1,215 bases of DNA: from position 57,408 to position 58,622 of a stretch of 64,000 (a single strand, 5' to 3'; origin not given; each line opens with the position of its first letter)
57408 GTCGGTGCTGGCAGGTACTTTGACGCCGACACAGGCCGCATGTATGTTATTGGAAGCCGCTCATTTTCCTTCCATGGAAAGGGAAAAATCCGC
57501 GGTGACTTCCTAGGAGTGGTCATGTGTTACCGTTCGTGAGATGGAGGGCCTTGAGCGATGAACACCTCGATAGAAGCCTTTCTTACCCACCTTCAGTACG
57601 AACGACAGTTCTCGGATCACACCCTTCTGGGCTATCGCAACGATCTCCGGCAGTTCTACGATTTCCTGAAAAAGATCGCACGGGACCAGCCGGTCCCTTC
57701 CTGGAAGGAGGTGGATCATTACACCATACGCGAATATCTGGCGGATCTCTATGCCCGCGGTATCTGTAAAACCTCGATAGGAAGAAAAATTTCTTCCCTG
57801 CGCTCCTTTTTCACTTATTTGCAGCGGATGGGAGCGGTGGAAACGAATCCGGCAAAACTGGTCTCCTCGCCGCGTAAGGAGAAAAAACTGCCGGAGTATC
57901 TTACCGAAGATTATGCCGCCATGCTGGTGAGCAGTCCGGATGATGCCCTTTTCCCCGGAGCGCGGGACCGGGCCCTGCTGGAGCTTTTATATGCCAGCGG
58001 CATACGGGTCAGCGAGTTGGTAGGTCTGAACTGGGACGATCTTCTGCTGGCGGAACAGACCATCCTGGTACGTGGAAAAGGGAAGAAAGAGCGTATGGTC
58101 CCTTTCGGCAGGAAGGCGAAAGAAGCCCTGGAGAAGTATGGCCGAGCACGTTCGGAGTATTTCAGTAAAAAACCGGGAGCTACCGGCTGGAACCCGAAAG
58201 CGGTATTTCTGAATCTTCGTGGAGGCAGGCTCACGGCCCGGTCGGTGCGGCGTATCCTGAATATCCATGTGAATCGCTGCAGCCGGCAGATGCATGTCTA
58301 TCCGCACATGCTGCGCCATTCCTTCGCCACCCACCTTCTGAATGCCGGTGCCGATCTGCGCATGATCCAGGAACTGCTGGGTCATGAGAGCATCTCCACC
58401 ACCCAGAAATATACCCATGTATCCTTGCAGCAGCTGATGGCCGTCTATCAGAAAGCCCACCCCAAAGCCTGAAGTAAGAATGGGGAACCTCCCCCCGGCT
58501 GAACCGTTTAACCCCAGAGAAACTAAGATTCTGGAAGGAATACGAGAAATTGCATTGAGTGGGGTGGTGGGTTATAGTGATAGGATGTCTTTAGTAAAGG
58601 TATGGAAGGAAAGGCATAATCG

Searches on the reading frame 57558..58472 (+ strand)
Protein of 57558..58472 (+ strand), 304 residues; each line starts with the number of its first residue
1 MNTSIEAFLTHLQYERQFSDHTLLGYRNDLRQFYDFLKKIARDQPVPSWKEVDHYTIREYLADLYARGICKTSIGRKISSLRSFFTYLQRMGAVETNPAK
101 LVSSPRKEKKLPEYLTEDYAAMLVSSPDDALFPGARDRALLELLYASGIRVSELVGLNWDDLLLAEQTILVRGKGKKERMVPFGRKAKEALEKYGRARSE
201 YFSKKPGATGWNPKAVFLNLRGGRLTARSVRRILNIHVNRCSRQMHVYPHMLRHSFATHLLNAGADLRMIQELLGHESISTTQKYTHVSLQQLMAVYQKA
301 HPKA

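Call 3: search_protein_families(library=pfam, proteins=[window:57558-58472:+], max_evalue=0.1)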
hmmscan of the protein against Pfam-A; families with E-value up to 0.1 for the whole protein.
window:57558-58472:+ (304 aa): 6 families
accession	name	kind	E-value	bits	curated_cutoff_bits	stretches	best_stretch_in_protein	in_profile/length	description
PF00589.27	Phage_integrase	-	8.1e-44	149.9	27.1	1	116-289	4-169/172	Phage integrase family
PF02899.23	Phage_int_SAM_1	-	3.1e-18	66.3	22.3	1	5-90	1-81/83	Phage integrase, N-terminal SAM-like domain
PF13495.12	Phage_int_SAM_4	-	3.5e-05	24.6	27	1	6-88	3-78/85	Phage integrase, N-terminal SAM-like domain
PF13102.12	Phage_int_SAM_5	-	0.019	15.8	22.3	1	14-98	13-92/98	Phage integrase SAM-like domain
PF24624.1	Int_N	-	0.045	14.9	27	0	34-102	27-96/100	Phage integrase, N-terminal domain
PF13542.12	HTH_Tnp_ISL3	-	0.049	13.5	27.4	0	268-298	18-48/51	Helix-turn-helix domain of transposase family ISL3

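Call 4: search_protein_families(library=ncbifam, proteins=[window:57558-58472:+], max_evalue=0.1)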
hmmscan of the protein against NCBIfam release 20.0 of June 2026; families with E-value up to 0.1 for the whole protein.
window:57558-58472:+ (304 aa): 13 families
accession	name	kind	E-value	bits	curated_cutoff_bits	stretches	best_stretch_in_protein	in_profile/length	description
TIGR02224.1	recomb_XerC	equivalog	6.5e-106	354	335.15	1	6-304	1-293/295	tyrosine recombinase XerC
TIGR02225.1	recomb_XerD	equivalog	2.8e-92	309.2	329.6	1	7-304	2-290/290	site-specific tyrosine recombinase XerD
NF001399.0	PRK00283.1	subfamily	6.5e-90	301.4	279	1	2-304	6-299/300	tyrosine recombinase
NF040815.2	recomb_XerA_Arch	equivalog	7.3e-64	215.9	220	1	6-297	1-263/263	site-specific tyrosine recombinase/integron integrase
NF002331.0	PRK01287.1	subfamily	1.4e-50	172.3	371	1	4-302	29-326/365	site-specific tyrosine recombinase XerC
NF003462.0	PRK05084.1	equivalog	5e-36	124.2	267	2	108-295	167-351/360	tyrosine recombinase XerS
TIGR02249.1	integrase_gron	subfamily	1.7e-33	116.3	265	2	226-292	238-304/315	integron integrase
NF007371.0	PRK09871.1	subfamily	2.1e-22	79.7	222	1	133-298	24-184/198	tyrosine-type DNA invertase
NF011946.0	PRK15417.1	equivalog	4.6e-20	72.1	435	2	229-289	256-316/337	integron integrase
NF007370.0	PRK09870.1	subfamily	5.4e-17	62.1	221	1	110-301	8-192/200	tyrosine-type DNA invertase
NF002685.0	PRK02436.1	equivalog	2.1e-07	31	178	1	1-205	1-180/245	site-specific tyrosine recombinase XerD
NF040693.1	recomb_GmtY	equivalog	2.7e-06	26.9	340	1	242-293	386-437/441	gamma-mobile-trio recombinase GmtY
NF041502.1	integrase_1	equivalog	4e-05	22.5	350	1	223-288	295-360/484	site-specific integrase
